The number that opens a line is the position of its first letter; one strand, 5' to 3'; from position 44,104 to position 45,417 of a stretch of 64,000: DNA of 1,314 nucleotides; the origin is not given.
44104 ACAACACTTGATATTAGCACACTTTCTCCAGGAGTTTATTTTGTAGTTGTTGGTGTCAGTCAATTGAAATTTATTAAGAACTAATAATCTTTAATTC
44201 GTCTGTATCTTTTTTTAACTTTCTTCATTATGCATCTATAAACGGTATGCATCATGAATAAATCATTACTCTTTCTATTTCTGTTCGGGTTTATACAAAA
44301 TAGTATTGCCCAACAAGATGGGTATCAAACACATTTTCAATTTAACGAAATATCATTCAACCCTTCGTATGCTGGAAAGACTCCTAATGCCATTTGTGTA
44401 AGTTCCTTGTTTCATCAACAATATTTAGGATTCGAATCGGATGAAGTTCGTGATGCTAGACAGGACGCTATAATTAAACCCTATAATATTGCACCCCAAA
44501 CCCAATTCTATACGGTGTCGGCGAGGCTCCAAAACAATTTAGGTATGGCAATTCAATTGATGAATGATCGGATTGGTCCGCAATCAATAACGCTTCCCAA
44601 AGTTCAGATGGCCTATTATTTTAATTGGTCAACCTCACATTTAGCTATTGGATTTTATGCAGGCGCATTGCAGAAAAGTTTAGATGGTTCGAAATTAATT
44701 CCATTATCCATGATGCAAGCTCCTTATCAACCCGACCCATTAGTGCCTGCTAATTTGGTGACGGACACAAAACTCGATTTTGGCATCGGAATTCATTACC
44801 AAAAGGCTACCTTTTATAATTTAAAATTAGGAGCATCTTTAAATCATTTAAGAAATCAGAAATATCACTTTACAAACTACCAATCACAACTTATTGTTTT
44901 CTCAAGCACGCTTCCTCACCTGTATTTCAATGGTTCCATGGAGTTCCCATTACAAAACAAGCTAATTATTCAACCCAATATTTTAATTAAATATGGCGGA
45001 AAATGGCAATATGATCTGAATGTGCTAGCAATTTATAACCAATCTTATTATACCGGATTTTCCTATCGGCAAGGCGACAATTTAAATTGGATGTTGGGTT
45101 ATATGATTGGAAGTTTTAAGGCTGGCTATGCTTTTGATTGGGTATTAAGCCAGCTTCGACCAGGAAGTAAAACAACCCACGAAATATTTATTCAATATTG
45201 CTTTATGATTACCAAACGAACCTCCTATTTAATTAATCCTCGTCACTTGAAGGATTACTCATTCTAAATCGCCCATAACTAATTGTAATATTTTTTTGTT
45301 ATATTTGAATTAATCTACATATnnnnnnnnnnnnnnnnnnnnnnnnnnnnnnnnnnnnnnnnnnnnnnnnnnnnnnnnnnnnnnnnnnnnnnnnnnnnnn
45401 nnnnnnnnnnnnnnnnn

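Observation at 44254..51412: T9SS core / gliding locus: two tandem PorP/SprF paralogs immediately upstream of gldK-gldL-gldM-gldN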

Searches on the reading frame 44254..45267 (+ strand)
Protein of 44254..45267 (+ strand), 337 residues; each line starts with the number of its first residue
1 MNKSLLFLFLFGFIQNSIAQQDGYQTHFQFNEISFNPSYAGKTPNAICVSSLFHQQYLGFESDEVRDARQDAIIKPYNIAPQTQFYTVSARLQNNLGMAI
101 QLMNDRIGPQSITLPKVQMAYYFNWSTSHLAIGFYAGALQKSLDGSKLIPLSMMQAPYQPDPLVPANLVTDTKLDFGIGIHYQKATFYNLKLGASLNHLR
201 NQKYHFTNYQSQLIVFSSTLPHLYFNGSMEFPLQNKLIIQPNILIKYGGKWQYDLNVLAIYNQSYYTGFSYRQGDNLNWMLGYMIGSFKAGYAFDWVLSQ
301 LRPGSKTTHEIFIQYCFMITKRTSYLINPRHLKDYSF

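Call 3: search_protein_families(library=pfam, proteins=[window:44254-45267:+], max_evalue=0.01)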
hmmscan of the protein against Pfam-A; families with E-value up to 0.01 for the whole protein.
window:44254-45267:+ (337 aa): 1 family
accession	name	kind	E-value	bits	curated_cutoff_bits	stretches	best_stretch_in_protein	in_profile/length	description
PF11751.14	PorP_SprF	-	1.4e-41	143.3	22.3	1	19-315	3-273/273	Type IX secretion system membrane protein PorP/SprF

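Call 4: search_protein_families(library=ncbifam, proteins=[window:44254-45267:+], max_evalue=0.01)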
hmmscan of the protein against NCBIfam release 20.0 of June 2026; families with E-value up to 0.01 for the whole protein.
window:44254-45267:+ (337 aa): 1 family
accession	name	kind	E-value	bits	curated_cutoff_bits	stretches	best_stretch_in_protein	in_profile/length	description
TIGR03519.1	T9SS_PorP_fam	subfamily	9.8e-47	159.8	90.55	1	4-317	5-292/292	PorP/SprF family type IX secretion system membrane protein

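Call 11: find_homologous_proteins(query=window:44254-45267:+, max_evalue=1e-10)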
Query window:44254-45267:+ (337 aa): 24 proteins with E <= 1e-10 among 633 candidates.
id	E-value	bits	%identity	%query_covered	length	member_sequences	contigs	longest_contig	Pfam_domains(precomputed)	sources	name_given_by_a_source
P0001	6.7e-208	708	91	100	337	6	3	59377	PF11751.15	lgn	-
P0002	1.4e-193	661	84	100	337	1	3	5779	PF11751.15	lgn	-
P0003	6.0e-191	652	82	100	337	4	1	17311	PF11751.15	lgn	-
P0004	4.6e-171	587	75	99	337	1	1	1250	PF11751.15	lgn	-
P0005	2.1e-130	453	61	94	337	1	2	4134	PF11751.15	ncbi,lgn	-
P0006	2.2e-121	423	55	99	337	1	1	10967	PF11751.15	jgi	jgi:type IX secretion system PorP/SprF family membrane protein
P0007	4.1e-118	413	55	99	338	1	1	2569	PF11751.15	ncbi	-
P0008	5.4e-113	396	53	95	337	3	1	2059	PF11751.15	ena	-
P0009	2.6e-103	364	51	99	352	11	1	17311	PF11751.15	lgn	-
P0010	4.9e-101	356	48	100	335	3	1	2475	PF11751.15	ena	-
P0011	1.6e-99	351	51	99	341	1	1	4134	PF11751.15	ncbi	-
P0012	2.4e-99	351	50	99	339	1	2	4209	PF11751.15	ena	-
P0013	4.6e-98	347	49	99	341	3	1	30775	PF11751.15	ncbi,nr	ncbi:MAG: PorP/SprF family type IX secretion system membrane protein [Bacteroidetes bacterium]|nr:Po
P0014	8.0e-98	346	47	99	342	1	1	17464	PF11751.15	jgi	jgi:type IX secretion system PorP/SprF family membrane protein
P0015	1.3e-96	342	49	100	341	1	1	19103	PF11751.15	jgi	jgi:type IX secretion system PorP/SprF family membrane protein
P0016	1.9e-96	341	52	95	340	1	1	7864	PF11751.15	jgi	jgi:type IX secretion system PorP/SprF family membrane protein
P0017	8.1e-96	339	49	99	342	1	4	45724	PF11751.15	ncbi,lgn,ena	-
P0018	1.5e-95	338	49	96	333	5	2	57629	PF11751.15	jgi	-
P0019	2.1e-94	335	49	100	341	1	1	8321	PF11751.15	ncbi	-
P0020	4.4e-93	330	49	99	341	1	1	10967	PF11751.15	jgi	jgi:type IX secretion system PorP/SprF family membrane protein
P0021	3.4e-22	97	29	94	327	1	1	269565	PF13729.13,PF11751.15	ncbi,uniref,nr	ncbi:PorP/SprF family type IX secretion system membrane protein [Pararhodonellum marinum]|uniref:Por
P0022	4.4e-19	87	28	93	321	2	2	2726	PF11751.15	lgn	-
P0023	5.1e-17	80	29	89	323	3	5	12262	PF13729.13,PF11751.15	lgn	-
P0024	2.5e-16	78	29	89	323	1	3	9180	PF13729.13,PF11751.15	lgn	-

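Call 15: find_encoding_contigs(protein=P0001, flank=10000, max_places=2)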
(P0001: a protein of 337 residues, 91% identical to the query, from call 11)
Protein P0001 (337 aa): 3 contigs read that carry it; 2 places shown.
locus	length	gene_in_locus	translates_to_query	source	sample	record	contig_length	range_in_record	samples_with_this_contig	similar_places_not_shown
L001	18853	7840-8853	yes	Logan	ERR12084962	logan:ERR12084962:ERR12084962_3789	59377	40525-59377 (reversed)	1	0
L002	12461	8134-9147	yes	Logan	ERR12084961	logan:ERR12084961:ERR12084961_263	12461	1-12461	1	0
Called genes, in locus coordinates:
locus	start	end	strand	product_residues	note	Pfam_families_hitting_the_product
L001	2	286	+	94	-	?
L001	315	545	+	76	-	PF02823:ATP-synt_DE_N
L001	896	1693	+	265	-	PF00583:Acetyltransf_1, PF13673:Acetyltransf_10 (weak), PF13508:Acetyltransf_7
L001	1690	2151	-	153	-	PF10504:DUF2452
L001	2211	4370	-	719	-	PF02922:CBM_48, PF00128:Alpha-amylase, PF02806:Alpha-amylase_C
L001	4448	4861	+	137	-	PF06491:Disulph_isomer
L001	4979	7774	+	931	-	PF00128:Alpha-amylase, PF18962:Por_Secre_tail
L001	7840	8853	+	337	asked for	PF11751:PorP_SprF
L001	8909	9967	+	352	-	PF11751:PorP_SprF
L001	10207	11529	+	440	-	PF03781:FGE-sulfatase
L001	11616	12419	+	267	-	PF22827:GldL_N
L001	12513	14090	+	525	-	PF12081:GldM_1st, PF21601:GldM_2nd, PF21602:GldM_3rd, PF12080:GldM_4th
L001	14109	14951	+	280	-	PF19841:GldN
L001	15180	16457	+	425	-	PF01553:Acyltransferase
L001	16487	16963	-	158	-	PF02566:OsmC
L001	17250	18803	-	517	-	PF03968:LptD_N (faint), PF13100:OstA_2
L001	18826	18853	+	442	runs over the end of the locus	PF01171:ATP_bind_3, PF28558:TilS_SCL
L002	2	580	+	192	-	?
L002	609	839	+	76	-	PF02823:ATP-synt_DE_N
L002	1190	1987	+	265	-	PF00583:Acetyltransf_1, PF13673:Acetyltransf_10 (weak), PF13508:Acetyltransf_7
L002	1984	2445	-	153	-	PF10504:DUF2452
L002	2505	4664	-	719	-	PF02922:CBM_48, PF00128:Alpha-amylase, PF02806:Alpha-amylase_C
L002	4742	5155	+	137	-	PF06491:Disulph_isomer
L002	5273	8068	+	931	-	PF00128:Alpha-amylase, PF18962:Por_Secre_tail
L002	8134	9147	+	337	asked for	PF11751:PorP_SprF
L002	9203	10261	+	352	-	PF11751:PorP_SprF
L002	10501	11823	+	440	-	PF03781:FGE-sulfatase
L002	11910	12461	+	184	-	?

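Call 16: find_encoding_contigs(protein=P0013, flank=10000, max_places=2)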
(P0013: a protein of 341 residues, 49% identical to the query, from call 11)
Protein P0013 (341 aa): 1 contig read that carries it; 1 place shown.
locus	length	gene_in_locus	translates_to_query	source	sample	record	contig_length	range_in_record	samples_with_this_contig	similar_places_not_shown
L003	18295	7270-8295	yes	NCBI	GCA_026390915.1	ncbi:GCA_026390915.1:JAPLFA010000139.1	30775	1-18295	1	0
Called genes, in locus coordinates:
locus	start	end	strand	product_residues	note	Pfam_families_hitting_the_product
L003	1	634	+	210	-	PF00006:ATP-synt_ab, PF22919:ATP-synt_VA_C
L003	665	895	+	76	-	PF02823:ATP-synt_DE_N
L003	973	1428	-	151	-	PF10504:DUF2452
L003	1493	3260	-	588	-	PF02922:CBM_48, PF00128:Alpha-amylase, PF02806:Alpha-amylase_C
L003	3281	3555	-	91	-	-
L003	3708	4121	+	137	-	PF06491:Disulph_isomer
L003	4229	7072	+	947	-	PF16328:DUF4961 (weak), PF00128:Alpha-amylase, PF18962:Por_Secre_tail (weak)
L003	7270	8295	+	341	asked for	PF11751:PorP_SprF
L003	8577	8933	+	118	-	PF03781:FGE-sulfatase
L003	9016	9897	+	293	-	PF03781:FGE-sulfatase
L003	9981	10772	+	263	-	PF22827:GldL_N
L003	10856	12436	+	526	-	PF12081:GldM_1st, PF21601:GldM_2nd, PF21602:GldM_3rd, PF12080:GldM_4th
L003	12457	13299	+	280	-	PF19841:GldN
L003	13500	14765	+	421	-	PF01553:Acyltransferase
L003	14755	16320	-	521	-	PF13100:OstA_2, PF03968:LptD_N (faint)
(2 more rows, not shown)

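Call 17: find_encoding_contigs(protein=P0018, flank=10000, max_places=2)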
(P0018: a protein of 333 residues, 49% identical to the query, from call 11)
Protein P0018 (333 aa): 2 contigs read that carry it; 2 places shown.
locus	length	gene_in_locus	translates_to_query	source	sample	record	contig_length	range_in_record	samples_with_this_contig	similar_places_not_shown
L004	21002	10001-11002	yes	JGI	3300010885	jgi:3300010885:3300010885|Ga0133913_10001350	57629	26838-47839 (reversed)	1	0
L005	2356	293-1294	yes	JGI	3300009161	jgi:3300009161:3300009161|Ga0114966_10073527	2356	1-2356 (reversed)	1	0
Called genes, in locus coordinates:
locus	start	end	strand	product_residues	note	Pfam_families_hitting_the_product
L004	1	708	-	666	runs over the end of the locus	PF13641:Glyco_tranf_2_3, PF00535:Glycos_transf_2, PF13632:Glyco_trans_2_3 (weak)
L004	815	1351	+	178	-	PF22769:DCD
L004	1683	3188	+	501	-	PF02874:ATP-synt_ab_N, PF00006:ATP-synt_ab, PF22919:ATP-synt_VA_C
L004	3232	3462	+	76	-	PF02823:ATP-synt_DE_N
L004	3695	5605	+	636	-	PF13231:PMT_2, PF13431:TPR_17 (faint), PF07719:TPR_2 (faint), PF13371:TPR_9 (faint), PF13424:TPR_12 (faint), PF13432:TPR_16 (faint), PF13181:TPR_8 (faint), PF00515:TPR_1 (weak), +1 more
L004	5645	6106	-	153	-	PF10504:DUF2452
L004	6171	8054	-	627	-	PF02922:CBM_48, PF00128:Alpha-amylase, PF02806:Alpha-amylase_C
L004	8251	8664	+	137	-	PF06491:Disulph_isomer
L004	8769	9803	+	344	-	PF01757:Acyl_transf_3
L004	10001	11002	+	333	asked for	PF11751:PorP_SprF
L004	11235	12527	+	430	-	PF03781:FGE-sulfatase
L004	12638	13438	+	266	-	PF22827:GldL_N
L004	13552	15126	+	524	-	PF12081:GldM_1st, PF21601:GldM_2nd, PF21602:GldM_3rd, PF12080:GldM_4th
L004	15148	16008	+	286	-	PF19841:GldN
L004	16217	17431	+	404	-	PF01553:Acyltransferase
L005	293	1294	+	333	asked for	PF11751:PorP_SprF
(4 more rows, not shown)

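Call 18: find_related_loci(query=A1, collection=genome_contigs, flank=10000)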
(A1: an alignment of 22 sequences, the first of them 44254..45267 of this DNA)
Query A1 (337 aa) in genome_contigs; peptide patterns used: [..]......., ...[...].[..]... (x = any residue, [..] = any of these).
47 stretches matched a pattern; 7 encode a relative of the query (tblastn E <= 1e-3); 7 distinct loci.
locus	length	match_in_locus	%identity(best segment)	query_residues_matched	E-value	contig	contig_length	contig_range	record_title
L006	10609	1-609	91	135-337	5e-127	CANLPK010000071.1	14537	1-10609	MAG: Bacteroidetes bacterium isolate ZH-15may19-286 genome assembly, contig: ZH-15May19-c11174, whole genome shotgun seq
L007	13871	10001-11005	50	1-337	1e-107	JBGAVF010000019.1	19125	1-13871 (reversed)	MAG: Bacteroidia bacterium isolate MAG_MBR_H10.30 MBRH10-30_opera_contig_9613, whole genome shotgun sequence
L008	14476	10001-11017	49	1-334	1e-101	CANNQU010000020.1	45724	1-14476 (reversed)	MAG: Bacteroidetes bacterium isolate RH-9nov16-184 genome assembly, contig: RH-9nov16-C1166, whole genome shotgun sequen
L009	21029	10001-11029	48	1-337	4e-101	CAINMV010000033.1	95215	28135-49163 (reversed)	MAG: uncultured Bacteroidetes bacterium isolate Ja_bin-4406 genome assembly, contig: bin-4406:33/37, whole genome shotgu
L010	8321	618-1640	49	1-337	1e-99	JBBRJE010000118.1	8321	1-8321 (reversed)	MAG: Bacteroidia bacterium isolate Co_metawrap_2848 Cmw_2848_k141_15155667_length_8321_cov_8.0000, whole genome shotgun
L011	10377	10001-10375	95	1-125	1e-70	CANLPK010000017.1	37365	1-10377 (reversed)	MAG: Bacteroidetes bacterium isolate ZH-15may19-286 genome assembly, contig: ZH-15May19-c2115, whole genome shotgun sequ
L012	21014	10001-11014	49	1-334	3e-103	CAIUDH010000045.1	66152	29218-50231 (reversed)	MAG: uncultured Bacteroidetes bacterium isolate Kiruna3_bin-3834 genome assembly, contig: bin-3834:045/111, whole genome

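Call 21: find_related_loci(query=A1, collection=metagenome_contigs, flank=6000)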
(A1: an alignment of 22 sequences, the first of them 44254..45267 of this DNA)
Query A1 (337 aa) in metagenome_contigs; peptide patterns used: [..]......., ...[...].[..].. (x = any residue, [..] = any of these).
156 stretches matched a pattern; 6 encode a relative of the query (tblastn E <= 1e-3); 6 distinct loci.
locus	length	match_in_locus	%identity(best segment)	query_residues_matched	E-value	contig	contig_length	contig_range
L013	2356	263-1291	48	1-337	1e-105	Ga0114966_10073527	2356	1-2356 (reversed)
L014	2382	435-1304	25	18-332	2e-20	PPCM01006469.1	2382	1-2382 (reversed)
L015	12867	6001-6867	26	3-314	1e-19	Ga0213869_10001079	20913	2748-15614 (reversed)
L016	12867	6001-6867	26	3-314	1e-19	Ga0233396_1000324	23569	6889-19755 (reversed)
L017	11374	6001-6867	26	3-314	1e-19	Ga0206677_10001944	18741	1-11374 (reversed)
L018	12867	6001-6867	26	3-314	1e-19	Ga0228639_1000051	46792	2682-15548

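Call 22: find_encoding_contigs(protein=P0003, flank=10000, max_places=1)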
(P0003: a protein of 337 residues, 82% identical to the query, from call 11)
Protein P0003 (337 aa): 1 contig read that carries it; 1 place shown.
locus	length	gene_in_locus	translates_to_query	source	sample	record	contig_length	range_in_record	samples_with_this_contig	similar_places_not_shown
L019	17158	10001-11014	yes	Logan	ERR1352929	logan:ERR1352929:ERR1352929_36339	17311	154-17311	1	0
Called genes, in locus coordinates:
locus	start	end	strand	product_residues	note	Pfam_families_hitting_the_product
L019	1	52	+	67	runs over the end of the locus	?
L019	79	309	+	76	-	PF02823:ATP-synt_DE_N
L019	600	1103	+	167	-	-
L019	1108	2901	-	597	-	PF13424:TPR_12 (faint), PF07719:TPR_2 (faint), PF00211:Guanylate_cyc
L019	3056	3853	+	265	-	PF00583:Acetyltransf_1, PF13673:Acetyltransf_10, PF13508:Acetyltransf_7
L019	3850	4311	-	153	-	PF10504:DUF2452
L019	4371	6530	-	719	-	PF02922:CBM_48, PF00128:Alpha-amylase, PF02806:Alpha-amylase_C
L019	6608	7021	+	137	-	PF06491:Disulph_isomer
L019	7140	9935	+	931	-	PF00128:Alpha-amylase, PF18962:Por_Secre_tail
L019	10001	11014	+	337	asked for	PF11751:PorP_SprF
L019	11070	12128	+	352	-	PF11751:PorP_SprF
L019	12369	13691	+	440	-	PF03781:FGE-sulfatase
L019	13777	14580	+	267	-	PF22827:GldL_N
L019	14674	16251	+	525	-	PF12081:GldM_1st, PF21601:GldM_2nd, PF21602:GldM_3rd, PF12080:GldM_4th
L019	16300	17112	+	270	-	PF19841:GldN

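Call 23: find_encoding_contigs(protein=P0005, flank=10000, max_places=1)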
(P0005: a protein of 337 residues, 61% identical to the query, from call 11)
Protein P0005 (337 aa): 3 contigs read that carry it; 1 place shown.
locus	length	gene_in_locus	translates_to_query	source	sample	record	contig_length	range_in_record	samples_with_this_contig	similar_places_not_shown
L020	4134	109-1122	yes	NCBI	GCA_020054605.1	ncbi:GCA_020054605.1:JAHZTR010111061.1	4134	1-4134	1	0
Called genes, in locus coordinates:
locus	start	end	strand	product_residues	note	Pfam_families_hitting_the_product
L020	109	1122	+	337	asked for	PF11751:PorP_SprF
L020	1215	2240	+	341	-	PF11751:PorP_SprF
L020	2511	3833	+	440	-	PF03781:FGE-sulfatase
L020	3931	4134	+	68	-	?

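Call 24: find_encoding_contigs(protein=P0006, flank=10000, max_places=1)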
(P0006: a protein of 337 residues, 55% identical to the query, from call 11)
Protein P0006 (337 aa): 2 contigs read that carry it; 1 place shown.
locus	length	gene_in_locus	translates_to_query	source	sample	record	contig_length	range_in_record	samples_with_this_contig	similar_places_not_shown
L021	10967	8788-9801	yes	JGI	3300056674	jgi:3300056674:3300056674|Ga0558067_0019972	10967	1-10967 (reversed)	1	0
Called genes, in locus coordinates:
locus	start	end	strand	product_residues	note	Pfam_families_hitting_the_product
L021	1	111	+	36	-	?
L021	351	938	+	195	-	-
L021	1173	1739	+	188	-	-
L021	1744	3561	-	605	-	PF13424:TPR_12, PF13432:TPR_16 (faint), PF00515:TPR_1 (faint), PF07719:TPR_2 (faint), PF17874:TPR_MalT, PF13424:TPR_12 (weak), PF00211:Guanylate_cyc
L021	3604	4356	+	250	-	PF01177:Asp_Glu_race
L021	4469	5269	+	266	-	PF00583:Acetyltransf_1, PF13673:Acetyltransf_10, PF13508:Acetyltransf_7, PF08445:FR47 (faint)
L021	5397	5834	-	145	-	PF10504:DUF2452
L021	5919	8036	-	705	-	PF02922:CBM_48, PF00128:Alpha-amylase, PF02806:Alpha-amylase_C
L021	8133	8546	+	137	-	PF06491:Disulph_isomer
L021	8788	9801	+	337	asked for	PF11751:PorP_SprF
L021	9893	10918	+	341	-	PF11751:PorP_SprF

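Call 25: find_encoding_contigs(protein=P0014, flank=10000, max_places=1)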
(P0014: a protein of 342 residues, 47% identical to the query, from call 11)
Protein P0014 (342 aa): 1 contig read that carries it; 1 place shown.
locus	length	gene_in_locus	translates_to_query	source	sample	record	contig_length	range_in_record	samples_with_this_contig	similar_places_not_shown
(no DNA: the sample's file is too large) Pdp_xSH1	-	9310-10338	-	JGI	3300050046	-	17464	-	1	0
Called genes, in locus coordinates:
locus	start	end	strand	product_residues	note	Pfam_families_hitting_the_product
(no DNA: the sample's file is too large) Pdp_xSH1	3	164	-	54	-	?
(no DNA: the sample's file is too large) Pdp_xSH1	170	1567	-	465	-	PF00753:Lactamase_B, PF00581:Rhodanese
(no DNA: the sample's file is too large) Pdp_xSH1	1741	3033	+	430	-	PF00579:tRNA-synt_1b, PF22421:SYY_C-terminal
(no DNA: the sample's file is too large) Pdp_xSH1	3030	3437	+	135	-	PF02310:B12-binding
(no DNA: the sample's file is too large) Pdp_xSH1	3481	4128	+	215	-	PF02666:PS_Dcarbxylase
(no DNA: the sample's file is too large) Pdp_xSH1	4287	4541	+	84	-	-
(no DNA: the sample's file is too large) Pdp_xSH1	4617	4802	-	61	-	-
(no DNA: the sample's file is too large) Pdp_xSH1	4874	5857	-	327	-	PF00248:Aldo_ket_red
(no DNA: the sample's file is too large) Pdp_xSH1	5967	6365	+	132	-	PF03544:TonB_C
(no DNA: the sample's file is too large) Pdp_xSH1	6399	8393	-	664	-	PF02922:CBM_48, PF00128:Alpha-amylase, PF02806:Alpha-amylase_C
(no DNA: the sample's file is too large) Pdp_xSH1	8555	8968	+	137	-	PF06491:Disulph_isomer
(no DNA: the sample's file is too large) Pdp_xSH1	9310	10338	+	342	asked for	PF11751:PorP_SprF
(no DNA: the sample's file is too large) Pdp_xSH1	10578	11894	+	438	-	PF03781:FGE-sulfatase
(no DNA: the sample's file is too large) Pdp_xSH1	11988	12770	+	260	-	PF22827:GldL_N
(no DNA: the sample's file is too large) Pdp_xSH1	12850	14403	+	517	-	PF12081:GldM_1st, PF21601:GldM_2nd, PF21602:GldM_3rd, PF12080:GldM_4th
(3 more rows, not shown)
